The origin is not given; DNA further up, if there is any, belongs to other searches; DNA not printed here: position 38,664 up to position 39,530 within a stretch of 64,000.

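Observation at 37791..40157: Mobile-element operon: RHH-like, LemA, NRK-like kinase, 2H phosphoesterase and NUDIX (candidate NAD/ADP-ribose or signalling-nucleotide processing module)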

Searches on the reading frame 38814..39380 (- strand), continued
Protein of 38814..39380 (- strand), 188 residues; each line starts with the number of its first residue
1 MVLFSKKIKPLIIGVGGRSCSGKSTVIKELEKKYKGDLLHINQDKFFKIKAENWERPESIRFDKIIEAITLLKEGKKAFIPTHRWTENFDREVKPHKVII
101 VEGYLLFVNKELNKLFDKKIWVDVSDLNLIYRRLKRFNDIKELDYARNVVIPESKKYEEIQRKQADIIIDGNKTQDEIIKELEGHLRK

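Call 71: find_encoding_contigs(protein=P0069, flank=10000, max_places=1)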
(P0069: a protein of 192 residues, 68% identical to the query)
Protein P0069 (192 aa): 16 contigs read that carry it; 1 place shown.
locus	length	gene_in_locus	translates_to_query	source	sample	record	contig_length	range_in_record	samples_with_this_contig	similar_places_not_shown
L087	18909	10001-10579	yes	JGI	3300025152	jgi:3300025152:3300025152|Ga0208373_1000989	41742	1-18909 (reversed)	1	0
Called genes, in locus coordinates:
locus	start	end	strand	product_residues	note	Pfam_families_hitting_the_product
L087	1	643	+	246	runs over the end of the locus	-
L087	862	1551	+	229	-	-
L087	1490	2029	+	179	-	PF00078:RVT_1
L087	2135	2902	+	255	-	PF01909:NTP_transf_2, PF18765:Polbeta (weak)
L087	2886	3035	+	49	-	-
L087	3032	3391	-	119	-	-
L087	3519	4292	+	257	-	PF01909:NTP_transf_2, PF18765:Polbeta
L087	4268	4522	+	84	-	-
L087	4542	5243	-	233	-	-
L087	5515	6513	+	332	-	PF01594:AI-2E_transport, PF04306:DUF456 (weak)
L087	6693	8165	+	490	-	PF02885:Glycos_trans_3N, PF00591:Glycos_transf_3, PF07831:PYNP_C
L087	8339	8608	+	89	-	-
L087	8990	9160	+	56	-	-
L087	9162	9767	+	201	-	PF04011:LemA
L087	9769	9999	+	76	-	-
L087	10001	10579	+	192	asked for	PF00485:PRK, PF13238:AAA_18 (weak)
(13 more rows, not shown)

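Call 79: find_related_loci(query=A1, collection=viral_contigs, flank=10000)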
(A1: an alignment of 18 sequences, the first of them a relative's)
Query A1 (188 aa) in viral_contigs; peptide patterns used: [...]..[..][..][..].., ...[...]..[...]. (x = any residue, [..] = any of these).
44 stretches matched a pattern, but none encodes a relative of the query by tblastn (E <= 1e-3).

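Call 81: search_dna_similar(query=window:38814-39380:-, collection=phages, mode=protein, max_evalue=0.00001, max_rows=10)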
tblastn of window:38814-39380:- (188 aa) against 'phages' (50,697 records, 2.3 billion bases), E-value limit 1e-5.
Records with a match: 6; places in all: 6; records where one place covers at least 80% of the query: 2.
Best place of each record, by identity: <60% 6.
By first word of the organism name: Staphylococcus 2; Listeria 2; Bacteriophage 1; Enterococcus 1.
By host as written in the record: Staphylococcus aureus 2; Listeria monocytogenes 2; - 1; Enterococcus faecalis 1.
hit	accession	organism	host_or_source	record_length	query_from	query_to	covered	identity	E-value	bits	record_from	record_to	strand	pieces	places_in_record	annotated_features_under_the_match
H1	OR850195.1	Staphylococcus phage SA 1298 Kay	Staphylococcus aureus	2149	23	169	78%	34.1%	2e-9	61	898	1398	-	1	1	record has no annotation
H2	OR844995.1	Staphylococcus phage SA 1306 Kay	Staphylococcus aureus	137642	23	169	78%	34.1%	2e-9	61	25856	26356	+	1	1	record has no annotation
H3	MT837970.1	Bacteriophage sp.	human fecal samples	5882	11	178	89%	25.7%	6e-11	66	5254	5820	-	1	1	record has no annotation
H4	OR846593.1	Enterococcus phage Efs 1-1-1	Enterococcus faecalis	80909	3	169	89%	25.1%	7e-6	51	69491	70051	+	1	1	record has no annotation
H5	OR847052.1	Listeria phage LM 4-11-1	Listeria monocytogenes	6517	7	124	63%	27.3%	2e-6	53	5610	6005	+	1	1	record has no annotation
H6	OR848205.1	Listeria phage LM 4-14-1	Listeria monocytogenes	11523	7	124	63%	27.3%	2e-6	53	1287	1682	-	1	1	record has no annotation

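Call 96: search_protein_representatives(alignment_id=A1)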
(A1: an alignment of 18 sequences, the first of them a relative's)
Query: 18 sequences, 192 profile positions. Proteins with E-value up to 0.001 (for the whole library): 6464; up to 1e-10: 2123; up to 1e-30: 37. The best 150 are listed.
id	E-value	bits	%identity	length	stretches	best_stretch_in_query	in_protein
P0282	1.5e-76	272.9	-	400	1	5-188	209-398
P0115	1.2e-67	243.8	-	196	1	7-191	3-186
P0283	1.4e-59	217.5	-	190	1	8-185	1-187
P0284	3.3e-59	216.3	-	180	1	11-176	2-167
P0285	1.3e-56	207.9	-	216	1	4-187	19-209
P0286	1.2e-53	198.2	-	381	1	8-188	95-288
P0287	3.7e-53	196.6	-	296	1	1-189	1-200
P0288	3.0e-52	193.6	-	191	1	8-182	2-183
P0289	7.4e-52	192.3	-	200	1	8-190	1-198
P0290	9.9e-52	191.9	-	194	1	10-188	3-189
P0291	2.6e-50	187.3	-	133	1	62-187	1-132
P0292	3.2e-50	187.0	-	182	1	11-180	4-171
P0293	7.3e-50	185.8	-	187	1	10-186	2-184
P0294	1.2e-49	185.1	-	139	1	1-104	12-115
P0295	1.4e-47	178.4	-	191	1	8-184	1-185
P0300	2.3e-45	171.2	-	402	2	10-177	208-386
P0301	1.9e-43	164.9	-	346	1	12-185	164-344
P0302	3.1e-42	161.0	-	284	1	11-188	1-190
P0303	5.6e-39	150.3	-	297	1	11-186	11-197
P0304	1.3e-38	149.1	-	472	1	11-187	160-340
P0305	3.7e-37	144.4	-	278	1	10-187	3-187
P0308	8.6e-36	139.9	-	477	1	6-188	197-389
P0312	4.8e-34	134.3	-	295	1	11-183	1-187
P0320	3.3e-30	121.7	-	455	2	9-186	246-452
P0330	2.0e-28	115.9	-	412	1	11-166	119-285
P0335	3.9e-28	115.0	-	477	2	7-174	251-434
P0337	8.3e-28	113.9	-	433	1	11-166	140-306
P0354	1.1e-25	107.0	-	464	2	9-176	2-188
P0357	1.4e-25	106.6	-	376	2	6-189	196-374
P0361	3.4e-25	105.4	-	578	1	7-173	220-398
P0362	4.2e-25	105.1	-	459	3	8-163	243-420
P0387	9.1e-24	100.7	-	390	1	6-174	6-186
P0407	4.8e-23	98.4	-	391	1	6-174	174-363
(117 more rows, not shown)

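Call 97: search_protein_families(library=pfam, proteins=[P0286, P0287, P0300, P0301, P0302, P0303, P0304, P0305, P0308, P0312], max_evalue=0.001)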
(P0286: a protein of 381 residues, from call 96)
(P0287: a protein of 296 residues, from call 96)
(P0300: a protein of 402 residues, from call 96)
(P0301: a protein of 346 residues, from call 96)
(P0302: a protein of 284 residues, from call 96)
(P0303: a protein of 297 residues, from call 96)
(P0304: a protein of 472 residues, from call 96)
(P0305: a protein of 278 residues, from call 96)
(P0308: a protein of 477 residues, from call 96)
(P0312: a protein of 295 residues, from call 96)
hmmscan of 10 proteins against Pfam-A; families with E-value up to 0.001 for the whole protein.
P0286 (381 aa): 2 families
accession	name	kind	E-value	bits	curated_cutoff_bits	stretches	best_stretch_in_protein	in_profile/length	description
PF00485.24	PRK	-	1.6e-11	44.8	22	1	99-270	1-188/196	Phosphoribulokinase / Uridine kinase family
PF13238.12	AAA_18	-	8.1e-05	23.5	29.4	1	100-243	1-117/128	AAA domain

P0287 (296 aa): 2 families
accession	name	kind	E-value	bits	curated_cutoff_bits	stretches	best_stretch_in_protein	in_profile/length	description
PF00485.24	PRK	-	2.1e-10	41.2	22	1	12-179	1-186/196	Phosphoribulokinase / Uridine kinase family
PF13238.12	AAA_18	-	4.8e-06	27.5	29.4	1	13-152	1-115/128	AAA domain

P0300 (402 aa): 12 families
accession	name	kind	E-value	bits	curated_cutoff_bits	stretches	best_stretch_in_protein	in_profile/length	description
PF00485.24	PRK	-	5.1e-56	190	22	2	210-379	1-188/196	Phosphoribulokinase / Uridine kinase family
PF13238.12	AAA_18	-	2.2e-18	67.4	29.4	2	5-143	1-121/128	AAA domain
PF02224.24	Cytidylate_kin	-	1e-10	42.1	26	0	5-24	1-20/211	Cytidylate kinase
PF13671.12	AAA_33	-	5.6e-09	36.9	27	0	4-40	1-36/143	AAA domain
PF13207.12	AAA_17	-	7.8e-09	36.4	27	0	9-32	2-24/136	AAA domain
PF01121.26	CoaE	-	3.7e-07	30.4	27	0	209-236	1-28/180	Dephospho-CoA kinase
PF13401.12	AAA_22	-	3.4e-06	27.8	27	0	207-238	4-39/130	AAA domain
PF13521.12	AAA_28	-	0.00011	22.9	27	0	213-236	4-28/164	AAA domain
PF13479.12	AAA_24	-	0.00013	22.3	27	0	210-320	4-86/195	AAA domain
PF03029.23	ATP_bind_1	-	0.00014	22.1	27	0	7-30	1-24/240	Conserved hypothetical ATP binding protein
PF13173.12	AAA_14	-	0.00043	20.7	27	0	209-249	3-46/129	AAA domain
PF00910.28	RNA_helicase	-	0.00087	20.2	21.5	0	7-44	3-41/105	RNA helicase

P0301 (346 aa): 1 family
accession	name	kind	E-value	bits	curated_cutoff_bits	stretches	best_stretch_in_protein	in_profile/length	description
PF00485.24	PRK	-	1.7e-13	51.3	22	1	164-329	1-188/196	Phosphoribulokinase / Uridine kinase family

P0302 (284 aa): 1 family
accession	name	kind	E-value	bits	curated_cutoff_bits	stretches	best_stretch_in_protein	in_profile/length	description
PF00485.24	PRK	-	5.9e-07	29.9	22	1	52-144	66-154/196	Phosphoribulokinase / Uridine kinase family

P0303 (297 aa): 0 families

P0304 (472 aa): 3 families
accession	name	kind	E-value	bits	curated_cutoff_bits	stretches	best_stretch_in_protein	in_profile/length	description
PF00485.24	PRK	-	9.1e-10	39.1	22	1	161-314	1-172/196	Phosphoribulokinase / Uridine kinase family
PF13671.12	AAA_33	-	0.00014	22.6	27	1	162-215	2-55/143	AAA domain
PF13238.12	AAA_18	-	0.00015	22.6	29.4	0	162-246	1-69/128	AAA domain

P0305 (278 aa): 4 families
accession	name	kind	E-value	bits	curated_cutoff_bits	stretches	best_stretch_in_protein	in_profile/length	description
PF00485.24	PRK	-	3e-06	27.6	22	1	48-169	62-187/196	Phosphoribulokinase / Uridine kinase family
PF13238.12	AAA_18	-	8.8e-06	26.6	29.4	1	6-138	1-112/128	AAA domain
PF01121.26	CoaE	-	3.7e-05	23.9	27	0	92-173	99-177/180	Dephospho-CoA kinase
PF13207.12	AAA_17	-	0.0006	20.6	27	0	71-142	47-127/136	AAA domain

P0308 (477 aa): 2 families
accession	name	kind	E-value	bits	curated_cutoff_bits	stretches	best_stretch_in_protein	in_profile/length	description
PF00485.24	PRK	-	2.3e-07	31.2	22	1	204-340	2-151/196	Phosphoribulokinase / Uridine kinase family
PF00226.36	DnaJ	-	2.9e-07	30.9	27.8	1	8-64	4-55/63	DnaJ domain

P0312 (295 aa): 2 families
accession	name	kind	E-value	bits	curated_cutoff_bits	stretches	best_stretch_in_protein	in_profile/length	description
PF00485.24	PRK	-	1.5e-05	25.3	22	0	3-140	2-151/196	Phosphoribulokinase / Uridine kinase family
PF13238.12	AAA_18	-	3e-05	24.9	29.4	1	3-141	1-114/128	AAA domain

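Call 98: search_protein_families(library=pfam, proteins=[P0320, P0330, P0335, P0337, P0354, P0357, P0361, P0362, P0387, P0407], max_evalue=0.001)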
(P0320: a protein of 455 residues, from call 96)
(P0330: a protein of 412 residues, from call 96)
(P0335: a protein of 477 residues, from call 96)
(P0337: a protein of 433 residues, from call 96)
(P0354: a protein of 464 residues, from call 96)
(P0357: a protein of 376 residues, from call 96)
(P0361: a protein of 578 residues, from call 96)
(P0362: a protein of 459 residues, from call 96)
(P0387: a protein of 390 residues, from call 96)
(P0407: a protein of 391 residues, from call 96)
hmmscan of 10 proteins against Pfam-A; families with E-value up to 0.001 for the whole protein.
P0320 (455 aa): 28 families (the best 25 are shown)
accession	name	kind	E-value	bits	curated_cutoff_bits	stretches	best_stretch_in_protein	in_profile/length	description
PF00485.24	PRK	-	9.1e-74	248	22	2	37-222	1-189/196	Phosphoribulokinase / Uridine kinase family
PF13238.12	AAA_18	-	1.4e-12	48.6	29.4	2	38-188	1-118/128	AAA domain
PF00005.33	ABC_tran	-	4.9e-08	34.1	25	1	34-68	10-45/137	ABC transporter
PF06414.18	Zeta_toxin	-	5.2e-08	33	22.3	0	37-72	18-52/199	Zeta toxin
PF01583.26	APS_kinase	-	8.2e-08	32.9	21.1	0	35-89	2-53/152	Adenylylsulphate kinase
PF08433.16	KTI12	-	1.8e-07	31.4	22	0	252-293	6-47/271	Chromatin associated protein KTI12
PF13191.12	AAA_16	-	5.9e-07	30.6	32.6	0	36-69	25-56/167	AAA ATPase domain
PF02224.24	Cytidylate_kin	-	1.5e-06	28.5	26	0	250-272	1-23/211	Cytidylate kinase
PF24883.2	NPHP3_N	-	2.6e-06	28.2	24.8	0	37-68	24-55/164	Nephrocystin 3, N-terminal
PF13521.12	AAA_28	-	2.9e-06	28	27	0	40-58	4-22/164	AAA domain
PF13671.12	AAA_33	-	3.4e-06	27.8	27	0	253-285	5-32/143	AAA domain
PF13401.12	AAA_22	-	3.8e-06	27.7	27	0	36-70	6-33/130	AAA domain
PF07931.18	CPT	-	4.1e-06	27.1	22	0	249-274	3-28/172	Chloramphenicol phosphotransferase-like protein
PF01712.25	dNK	-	7.1e-06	26.4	27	0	38-94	1-46/203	Deoxynucleoside kinase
PF01121.26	CoaE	-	1.3e-05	25.4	27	0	249-269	2-22/180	Dephospho-CoA kinase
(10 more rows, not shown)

P0330 (412 aa): 0 families

P0335 (477 aa): 5 families
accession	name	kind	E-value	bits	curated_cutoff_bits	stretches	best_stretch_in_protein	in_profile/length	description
PF00485.24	PRK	-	1.2e-45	156.2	22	2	257-435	2-193/196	Phosphoribulokinase / Uridine kinase family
PF08433.16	KTI12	-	3.1e-06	27.3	22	0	256-295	3-41/271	Chromatin associated protein KTI12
PF13238.12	AAA_18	-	5.3e-05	24.1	29.4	0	257-397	1-117/128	AAA domain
PF06414.18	Zeta_toxin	-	0.00014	21.8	22.3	0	247-276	10-38/199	Zeta toxin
PF24883.2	NPHP3_N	-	0.00023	21.9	24.8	0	4-39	18-53/164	Nephrocystin 3, N-terminal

P0337 (433 aa): 2 families
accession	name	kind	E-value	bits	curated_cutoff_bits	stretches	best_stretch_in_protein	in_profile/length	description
PF13676.11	TIR_2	-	6e-19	69.2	28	1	5-112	1-109/122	TIR domain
PF01582.25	TIR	-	3e-07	30.9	21.3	1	2-65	1-66/179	TIR domain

P0354 (464 aa): 19 families
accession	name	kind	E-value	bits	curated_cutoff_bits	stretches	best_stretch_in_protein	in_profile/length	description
PF00485.24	PRK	-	4.6e-41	141.2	22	1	5-183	1-189/196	Phosphoribulokinase / Uridine kinase family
PF00625.27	Guanylate_kin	-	7.3e-27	94.7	25.2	1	218-400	3-180/182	Guanylate kinase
PF13238.12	AAA_18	-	1.4e-10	42.1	29.4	1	6-147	1-116/128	AAA domain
PF13671.12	AAA_33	-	3.2e-09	37.7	27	0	8-41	4-35/143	AAA domain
PF13191.12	AAA_16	-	3.2e-07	31.4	32.6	0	215-244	22-51/167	AAA ATPase domain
PF13401.12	AAA_22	-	3.9e-07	30.9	27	0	217-294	5-81/130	AAA domain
PF01926.29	MMR_HSR1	-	9.6e-07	29.4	21.9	0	221-266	3-48/113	50S ribosome-binding GTPase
PF07931.18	CPT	-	4.2e-06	27.1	22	0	4-41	2-39/172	Chloramphenicol phosphotransferase-like protein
PF03193.22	RsgA_GTPase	-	6e-06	26.6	30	0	176-249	62-138/174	RsgA GTPase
PF02224.24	Cytidylate_kin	-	6.2e-06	26.5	26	0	6-97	1-86/211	Cytidylate kinase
PF00005.33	ABC_tran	-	1.2e-05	26.4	25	0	216-248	10-42/137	ABC transporter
PF13207.12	AAA_17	-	1.3e-05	25.9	27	0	102-150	71-130/136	AAA domain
PF20720.3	nSTAND3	-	1.8e-05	24.9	27.2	0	3-34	17-49/155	Novel STAND NTPase 3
PF13173.12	AAA_14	-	2.5e-05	24.7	27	0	219-257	4-41/129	AAA domain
PF01637.24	ATPase_2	-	4.3e-05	23.9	33.2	0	216-335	19-134/225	ATPase domain predominantly from Archaea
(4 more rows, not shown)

P0357 (376 aa): 7 families
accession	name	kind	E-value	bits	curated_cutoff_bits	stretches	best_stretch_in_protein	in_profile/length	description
PF00485.24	PRK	-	2.2e-10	41.1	22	0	93-131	108-146/196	Phosphoribulokinase / Uridine kinase family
PF13238.12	AAA_18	-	8e-08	33.2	29.4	0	20-136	1-112/128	AAA domain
PF01121.26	CoaE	-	2e-05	24.8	27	0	19-40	2-23/180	Dephospho-CoA kinase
PF08433.16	KTI12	-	6.2e-05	23.1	22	0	203-251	4-52/271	Chromatin associated protein KTI12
PF13173.12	AAA_14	-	7.7e-05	23.1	27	0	19-63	4-45/129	AAA domain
PF01583.26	APS_kinase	-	0.00024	21.6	21.1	0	18-44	3-29/152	Adenylylsulphate kinase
PF00910.28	RNA_helicase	-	0.00029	21.7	21.5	0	205-270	3-65/105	RNA helicase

P0361 (578 aa): 2 families
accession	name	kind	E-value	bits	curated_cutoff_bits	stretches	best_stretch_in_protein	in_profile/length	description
PF00485.24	PRK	-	8.9e-18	65.2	22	1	225-394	1-187/196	Phosphoribulokinase / Uridine kinase family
PF01928.26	CYTH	-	5.2e-07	30.1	23.2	1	402-552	4-151/179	CYTH domain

P0362 (459 aa): 34 families (the best 25 are shown)
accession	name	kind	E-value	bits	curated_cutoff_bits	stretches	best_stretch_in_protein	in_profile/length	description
PF00485.24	PRK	-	2.4e-21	76.9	22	1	124-166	110-152/196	Phosphoribulokinase / Uridine kinase family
PF13238.12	AAA_18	-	8.3e-17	62.3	29.4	2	20-167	1-115/128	AAA domain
PF13671.12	AAA_33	-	3.1e-10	41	27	0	248-279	2-31/143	AAA domain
PF01712.25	dNK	-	6.7e-10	39.5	27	1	248-396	1-149/203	Deoxynucleoside kinase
PF13191.12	AAA_16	-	1.4e-09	39.1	32.6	1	244-311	23-88/167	AAA ATPase domain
PF00005.33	ABC_tran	-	2.2e-09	38.5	25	0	247-280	13-46/137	ABC transporter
PF13521.12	AAA_28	-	4.6e-09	37.1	27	0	22-85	4-69/164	AAA domain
PF02224.24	Cytidylate_kin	-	7.8e-09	36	26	0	20-43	1-24/211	Cytidylate kinase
PF13207.12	AAA_17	-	2.3e-08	34.9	27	0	24-42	2-20/136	AAA domain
PF00910.28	RNA_helicase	-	4.2e-08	34.1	21.5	0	250-278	3-31/105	RNA helicase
PF07728.20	AAA_5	-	7.9e-08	32.8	22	0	23-48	5-31/139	AAA domain (dynein-related subfamily)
PF20720.3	nSTAND3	-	3.4e-07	30.5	27.2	0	240-271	14-43/155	Novel STAND NTPase 3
PF05729.18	NACHT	-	4.5e-07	30.3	26.7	0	22-43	5-26/167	NACHT domain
PF13401.12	AAA_22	-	5.5e-07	30.4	27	0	20-42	8-30/130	AAA domain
PF13481.12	AAA_25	-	7e-07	29.5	27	0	247-268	35-56/195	AAA domain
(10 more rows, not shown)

P0387 (390 aa): 3 families
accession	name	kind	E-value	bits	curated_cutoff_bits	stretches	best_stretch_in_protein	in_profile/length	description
PF00485.24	PRK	-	1.5e-29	103.6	22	1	12-186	1-192/196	Phosphoribulokinase / Uridine kinase family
PF13238.12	AAA_18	-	1.9e-06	28.8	29.4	1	13-154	1-127/128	AAA domain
PF01121.26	CoaE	-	3.8e-05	23.9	27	0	93-184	95-175/180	Dephospho-CoA kinase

P0407 (391 aa): 6 families
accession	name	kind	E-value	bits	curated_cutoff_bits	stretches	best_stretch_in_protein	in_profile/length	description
PF00485.24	PRK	-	1e-41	143.4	22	1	180-362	1-191/196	Phosphoribulokinase / Uridine kinase family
PF06414.18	Zeta_toxin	-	1.4e-05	25.1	22.3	1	175-223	13-62/199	Zeta toxin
PF13238.12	AAA_18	-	0.00029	21.7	29.4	0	181-325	1-117/128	AAA domain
PF01121.26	CoaE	-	0.0003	20.9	27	0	180-200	2-22/180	Dephospho-CoA kinase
PF02224.24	Cytidylate_kin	-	0.00038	20.7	26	0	182-204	2-24/211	Cytidylate kinase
PF00005.33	ABC_tran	-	0.00059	20.9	25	0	180-206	13-39/137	ABC transporter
